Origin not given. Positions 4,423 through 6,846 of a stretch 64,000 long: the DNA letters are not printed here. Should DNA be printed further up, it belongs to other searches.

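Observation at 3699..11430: Orphan short glycyl-radical enzyme and activase in a five-gene operon with a secreted GH-like lipoprotein, an S24-like protein and a Gfo/Idh/MocA oxidoreductase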

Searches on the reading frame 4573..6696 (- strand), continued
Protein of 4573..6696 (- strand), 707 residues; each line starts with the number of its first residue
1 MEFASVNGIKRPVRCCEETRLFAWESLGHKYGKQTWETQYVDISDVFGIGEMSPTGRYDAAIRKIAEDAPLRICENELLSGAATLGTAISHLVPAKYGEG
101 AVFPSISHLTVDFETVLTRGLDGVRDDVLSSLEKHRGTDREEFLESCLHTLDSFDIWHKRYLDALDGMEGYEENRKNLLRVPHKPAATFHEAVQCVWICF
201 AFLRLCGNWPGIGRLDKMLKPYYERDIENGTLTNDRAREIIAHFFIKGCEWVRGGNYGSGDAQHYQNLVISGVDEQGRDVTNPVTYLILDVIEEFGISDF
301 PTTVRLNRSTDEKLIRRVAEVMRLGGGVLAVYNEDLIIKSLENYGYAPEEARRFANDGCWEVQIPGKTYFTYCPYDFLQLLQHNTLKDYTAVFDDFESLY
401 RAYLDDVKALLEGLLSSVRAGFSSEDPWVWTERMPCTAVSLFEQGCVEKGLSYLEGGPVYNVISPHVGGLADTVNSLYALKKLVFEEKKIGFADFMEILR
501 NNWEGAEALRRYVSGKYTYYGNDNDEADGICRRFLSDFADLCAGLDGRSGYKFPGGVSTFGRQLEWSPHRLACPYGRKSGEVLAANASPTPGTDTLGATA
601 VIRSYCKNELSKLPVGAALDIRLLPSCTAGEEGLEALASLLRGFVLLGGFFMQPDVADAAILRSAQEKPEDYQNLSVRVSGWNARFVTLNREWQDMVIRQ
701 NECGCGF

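Call 36: find_encoding_contigs(protein=window:4573-6696:-, flank=10000, max_places=4)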
Protein window:4573-6696:- (707 aa): 2 contigs read that carry it; 1 place shown.
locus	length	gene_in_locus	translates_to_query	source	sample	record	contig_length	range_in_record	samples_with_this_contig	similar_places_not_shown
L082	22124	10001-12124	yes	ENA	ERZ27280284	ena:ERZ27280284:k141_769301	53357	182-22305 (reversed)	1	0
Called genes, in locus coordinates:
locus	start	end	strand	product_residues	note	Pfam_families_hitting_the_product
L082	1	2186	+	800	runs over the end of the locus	PF00133:tRNA-synt_1, PF09334:tRNA-synt_1g, PF13603:tRNA-synt_1_2, PF00133:tRNA-synt_1, PF08264:Anticodon_1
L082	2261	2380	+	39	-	-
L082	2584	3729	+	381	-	-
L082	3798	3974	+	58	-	PF01165:Ribosomal_S21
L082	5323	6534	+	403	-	PF01408:GFO_IDH_MocA, PF22725:GFO_IDH_MocA_C3, PF21252:Glyco_hydro_109_C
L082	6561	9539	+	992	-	-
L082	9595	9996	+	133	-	-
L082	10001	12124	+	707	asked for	PF02901:PFL-like, PF01228:Gly_radical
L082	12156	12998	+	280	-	PF13353:Fer4_12 (weak), PF04055:Radical_SAM, PF13237:Fer4_10 (faint), PF00037:Fer4 (weak)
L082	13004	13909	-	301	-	PF00781:DAGK_cat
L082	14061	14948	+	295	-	PF02219:MTHFR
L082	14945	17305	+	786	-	PF02574:S-methyl_trans, PF00809:Pterin_bind, PF02607:B12-binding_2, PF02310:B12-binding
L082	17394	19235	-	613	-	-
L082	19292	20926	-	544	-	-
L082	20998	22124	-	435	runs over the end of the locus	?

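Call 46: search_protein_families(library=pfam, proteins=[L011:9119-9928:-, L024:6535-7773:+], max_evalue=1)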
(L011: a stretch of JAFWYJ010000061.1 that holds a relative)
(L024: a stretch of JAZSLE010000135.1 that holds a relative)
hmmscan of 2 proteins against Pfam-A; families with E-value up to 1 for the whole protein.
L011:9119-9928:- (270 aa): 4 families
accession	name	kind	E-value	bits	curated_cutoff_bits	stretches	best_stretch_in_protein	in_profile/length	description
PF12833.13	HTH_18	-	3.9e-23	82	33.6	1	189-267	1-79/80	Helix-turn-helix domain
PF00165.29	HTH_AraC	-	1.1e-20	73.6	26.6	2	176-217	1-42/42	Bacterial regulatory helix-turn-helix proteins, AraC family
PF21476.4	PF0610-like_N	-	0.041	14.6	33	0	226-244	8-26/50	PF0610-like, N-terminal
PF12840.13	HTH_20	-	0.066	13.6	27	1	170-192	7-27/51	Helix-turn-helix domain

L024:6535-7773:+ (413 aa): 6 families
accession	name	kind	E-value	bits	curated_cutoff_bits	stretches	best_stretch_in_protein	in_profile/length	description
PF01408.29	GFO_IDH_MocA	-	2.1e-12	48.2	24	1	4-119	1-118/120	Oxidoreductase family, NAD-binding Rossmann fold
PF22725.1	GFO_IDH_MocA_C3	-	9.1e-07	29.4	27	1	130-261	2-124/124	GFO/IDH/MocA C-terminal domain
PF03447.22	NAD_binding_3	-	0.003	18.7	24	1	15-117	11-113/116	Homoserine dehydrogenase, NAD binding domain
PF03807.23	F420_oxidored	-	0.028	15.4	21.6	1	5-77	1-73/94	NADP oxidoreductase coenzyme F420-dependent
PF02894.22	GFO_IDH_MocA_C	-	0.056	13.7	22.9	1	195-325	59-187/218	Oxidoreductase family, C-terminal alpha/beta domain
PF21252.2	Glyco_hydro_109_C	-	0.068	12.9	27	1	133-195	4-79/187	Glycosyl hydrolase 109, C-terminal domain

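Call 82: search_protein_families(library=pfam, proteins=[L058:12094-12942:+, L058:12947-14221:+, L058:8842-9966:+, L079:275-2425:+, L058:5953-7989:+, L072:12212-14167:-, L072:14172-14879:-, L072:15085-16692:+, L072:16721-17359:+, L058:3748-4992:+], max_evalue=0.0001)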
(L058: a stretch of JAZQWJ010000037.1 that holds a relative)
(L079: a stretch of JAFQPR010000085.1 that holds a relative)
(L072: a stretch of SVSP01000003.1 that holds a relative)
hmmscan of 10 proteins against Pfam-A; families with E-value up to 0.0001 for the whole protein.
L058:12094-12942:+ (283 aa): 1 family
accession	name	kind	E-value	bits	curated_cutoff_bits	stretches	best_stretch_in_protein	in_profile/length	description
PF03009.23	GDPD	-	4.8e-35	122.3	23.6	1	35-194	1-168/244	Glycerophosphoryl diester phosphodiesterase family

L058:12947-14221:+ (425 aa): 1 family
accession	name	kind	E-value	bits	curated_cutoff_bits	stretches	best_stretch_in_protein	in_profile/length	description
PF00753.33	Lactamase_B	-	9.1e-05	22.9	22.7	0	138-281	4-132/196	Metallo-beta-lactamase superfamily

L058:8842-9966:+ (375 aa): 4 families
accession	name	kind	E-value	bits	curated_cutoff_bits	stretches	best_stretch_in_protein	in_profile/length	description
PF02826.25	2-Hacid_dh_C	-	9.8e-44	149.3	25.1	1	157-336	1-178/178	D-isomer specific 2-hydroxyacid dehydrogenase, NAD binding domain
PF00389.36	2-Hacid_dh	-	2.4e-14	53.6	24.6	1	85-368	30-134/134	D-isomer specific 2-hydroxyacid dehydrogenase, catalytic domain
PF00670.27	AdoHcyase_NAD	-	6.6e-06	26.8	27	1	193-284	22-109/162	S-adenosyl-L-homocysteine hydrolase, NAD binding domain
PF01488.26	Shikimate_DH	-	9.3e-05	23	24.3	0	191-275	9-98/138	Shikimate / quinate 5-dehydrogenase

L079:275-2425:+ (717 aa): 2 families
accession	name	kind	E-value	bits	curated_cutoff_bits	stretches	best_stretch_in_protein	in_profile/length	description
PF22666.2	Glyco_hydro_2_N2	-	1.1e-22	81.3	27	1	15-164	7-166/167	Glycosyl hydrolase 2 galactose-binding domain-like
PF02836.23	Glyco_hydro_2_C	-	1.7e-05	24.5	21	1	290-438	10-163/302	Glycosyl hydrolases family 2, TIM barrel domain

L058:5953-7989:+ (679 aa): 2 families
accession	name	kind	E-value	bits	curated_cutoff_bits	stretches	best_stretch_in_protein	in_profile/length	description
PF02901.20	PFL-like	-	6.4e-54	184.1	24.3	2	99-353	156-430/647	Pyruvate formate lyase-like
PF01228.26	Gly_radical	-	3.8e-18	66.4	22.2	1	565-661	3-106/106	Glycine radical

L072:12212-14167:- (652 aa): 2 families
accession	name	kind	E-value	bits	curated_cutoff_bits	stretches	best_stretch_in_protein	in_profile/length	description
PF07944.18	Beta-AFase-like_GH127_cat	-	1e-27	97.6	24.9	1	64-358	50-332/376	Beta-L-arabinofuranosidase, GH127 catalytic domain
PF20736.2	Glyco_hydro127M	-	5.3e-19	68.6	24.2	1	432-525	2-95/95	Beta-L-arabinofuranosidase, GH127 middle domain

L072:14172-14879:- (236 aa): 1 family
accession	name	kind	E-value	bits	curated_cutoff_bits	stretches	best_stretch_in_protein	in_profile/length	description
PF00149.33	Metallophos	-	1.8e-09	38.7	21.5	1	18-172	1-190/191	Calcineurin-like phosphoesterase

L072:15085-16692:+ (536 aa): 2 families
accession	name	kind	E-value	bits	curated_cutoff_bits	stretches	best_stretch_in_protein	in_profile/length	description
PF03009.23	GDPD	-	8.1e-31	108.4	23.6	1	8-246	1-239/244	Glycerophosphoryl diester phosphodiesterase family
PF02811.25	PHP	-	2.5e-17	64.2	26.4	1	261-466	1-164/164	PHP domain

L072:16721-17359:+ (213 aa): 1 family
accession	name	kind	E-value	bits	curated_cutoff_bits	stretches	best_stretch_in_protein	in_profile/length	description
PF00300.27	His_Phos_1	-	2.3e-51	174.7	21.7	1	4-197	1-192/194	Histidine phosphatase superfamily (branch 1)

L058:3748-4992:+ (415 aa): 1 family
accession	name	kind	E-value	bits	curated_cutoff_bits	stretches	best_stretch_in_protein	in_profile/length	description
PF07690.21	MFS_1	-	1.4e-17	64.1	33.4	1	15-350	5-347/347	Major Facilitator Superfamily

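Call 84: predict_structure(alignment_id=A7)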
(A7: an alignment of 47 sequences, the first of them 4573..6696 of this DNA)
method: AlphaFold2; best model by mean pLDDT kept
length: 707 residues; sequences in the alignment: 47
mean_pLDDT: 81.5   pTM: 0.84
mean pLDDT of the five models: 81.5, 80.3, 79.2, 78.7, 78.7
residues with pLDDT >= 90: 271; 70-90: 307; 50-70: 83; < 50: 46
segments of 3 or more residues with pLDDT < 50: 258-263, 362-366, 561-566, 584-607, 703-707
pLDDT, mean of each block of 10 residues (from residue 1): 88 94 85 81 91 91 94 83 75 87 77 90 96 94 95 96 91 93 97 94 87 87 97 97 85 52 61 87 95 81 84 94 82 81 79 71 53 82 96 96 97 91 82 82 84 69 79 88 95 96 93 76 71 86 88 74 55 86 45 37 49 57 70 87 76 76 89 76 69 73 44
secondary structure, 60 per line:
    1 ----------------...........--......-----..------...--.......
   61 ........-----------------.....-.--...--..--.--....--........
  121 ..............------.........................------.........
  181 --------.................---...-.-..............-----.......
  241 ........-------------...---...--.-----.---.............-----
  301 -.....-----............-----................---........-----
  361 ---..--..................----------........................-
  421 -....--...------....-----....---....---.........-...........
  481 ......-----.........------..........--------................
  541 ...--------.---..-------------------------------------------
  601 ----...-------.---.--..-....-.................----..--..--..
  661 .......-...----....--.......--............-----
elements in order (helices of 4 or more, strands of 3 or more residues): H17-27 H30-35 H54-68 H86-90 E95-97 E107-110 H113-134 H141-165 H172-180 H189-205 E209-211 H215-228 H234-248 E268-270 H283-295 E302-306 H312-323 E329-333 H334-344 H348-355 E368-376 H377-385 H396-419 E422-425 E428-430 H437-440 H446-449 H453-456 E460-468 H470-486 H492-500 H507-516 H525-543 H625-628 H630-646 H659-667 E676-679 E682-685 H691-702

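Call 86: search_protein_families(library=pfam, proteins=[L005:6344-7024:-, L076:1700-2479:-, L045:6307-6753:+, L034:17000-18064:-, L062:1997-2686:+, L071:12340-14388:+, L035:10825-12021:+, L062:6315-7160:-], max_evalue=0.0001)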
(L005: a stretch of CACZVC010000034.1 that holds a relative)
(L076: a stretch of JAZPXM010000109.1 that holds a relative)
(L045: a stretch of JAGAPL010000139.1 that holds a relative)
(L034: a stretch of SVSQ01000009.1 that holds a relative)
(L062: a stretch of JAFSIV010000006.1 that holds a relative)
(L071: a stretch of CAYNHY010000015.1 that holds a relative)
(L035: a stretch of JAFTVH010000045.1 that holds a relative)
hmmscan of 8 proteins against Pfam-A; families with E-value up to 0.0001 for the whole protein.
L005:6344-7024:- (227 aa): 2 families
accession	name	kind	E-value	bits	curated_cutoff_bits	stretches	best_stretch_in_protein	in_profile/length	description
PF00072.30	Response_reg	-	6.2e-30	104.1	30.2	1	3-112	1-110/111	Response regulator receiver domain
PF00486.34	Trans_reg_C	-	1.4e-19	70.4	26.2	1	146-221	1-77/77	Transcriptional regulatory protein, C terminal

L076:1700-2479:- (260 aa): 2 families
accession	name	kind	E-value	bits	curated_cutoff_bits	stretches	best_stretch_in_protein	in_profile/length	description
PF12833.13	HTH_18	-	4e-20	72.3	33.6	1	175-252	1-78/80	Helix-turn-helix domain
PF00165.29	HTH_AraC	-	4e-17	62.3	26.6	2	170-202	9-41/42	Bacterial regulatory helix-turn-helix proteins, AraC family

L045:6307-6753:+ (149 aa): 1 family
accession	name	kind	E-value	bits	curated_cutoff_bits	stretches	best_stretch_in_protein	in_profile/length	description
PF03862.18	SpoVAC_SpoVAEB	-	7e-39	133.2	25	1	24-139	1-117/117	SpoVAC/SpoVAEB sporulation membrane protein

L034:17000-18064:- (355 aa): 3 families
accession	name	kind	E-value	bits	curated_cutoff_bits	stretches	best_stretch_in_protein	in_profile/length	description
PF02518.31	HATPase_c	-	2.5e-25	89.5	26.4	1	245-352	3-110/111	Histidine kinase-, DNA gyrase B-, and HSP90-like ATPase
PF00512.31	HisKA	-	1e-19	70.8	26.9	1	134-198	2-65/66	His Kinase A (phospho-acceptor) domain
PF00672.30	HAMP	-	2e-08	34.9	25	1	77-128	2-52/53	HAMP domain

L062:1997-2686:+ (230 aa): 3 families
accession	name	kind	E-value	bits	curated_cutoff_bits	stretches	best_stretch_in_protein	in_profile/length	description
PF04542.20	Sigma70_r2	-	5.2e-15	55.4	24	1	53-121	1-69/71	Sigma-70 region 2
PF04545.22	Sigma70_r4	-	2e-14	53.3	24.1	1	175-224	5-50/50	Sigma-70, region 4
PF01381.28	HTH_3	-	5.4e-06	26.8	23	1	195-217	10-32/55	Helix-turn-helix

L071:12340-14388:+ (683 aa): 4 families
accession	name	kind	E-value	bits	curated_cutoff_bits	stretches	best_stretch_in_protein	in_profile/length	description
PF00128.31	Alpha-amylase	-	1.6e-16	61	22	1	210-278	26-93/446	Alpha amylase, catalytic domain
PF02922.24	CBM_48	-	1.2e-13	51.7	22.4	1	43-126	2-83/83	Carbohydrate-binding module 48 (Isoamylase N-terminal domain)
PF02806.24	Alpha-amylase_C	-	1.7e-08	35.1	21.2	1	562-658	1-94/95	Alpha amylase, C-terminal all-beta domain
PF22019.2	GlgB_N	-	3.3e-06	27.5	27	1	38-125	15-94/94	alpha-1,4-glucan branching enzyme GlgB, N-terminal domain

L035:10825-12021:+ (399 aa): 3 families
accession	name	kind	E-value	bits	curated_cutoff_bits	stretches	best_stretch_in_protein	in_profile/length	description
PF00465.25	Fe-ADH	-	1.3e-39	135.9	31.3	1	9-184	1-168/168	Iron-containing alcohol dehydrogenase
PF25137.1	ADH_Fe_C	-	2.8e-31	109.2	27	1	195-396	1-191/194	Fe-containing alcohol dehydrogenase family, C-terminal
PF13685.12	Fe-ADH_2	-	1.1e-09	39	28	1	14-109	2-95/149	Iron-containing alcohol dehydrogenase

L062:6315-7160:- (282 aa): 1 family
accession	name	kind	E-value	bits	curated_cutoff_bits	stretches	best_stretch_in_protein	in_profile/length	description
PF22701.2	Mala_s_1-like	-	1.4e-09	38.4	27.5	1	48-229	9-195/195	Mal s 1 allergenic protein-like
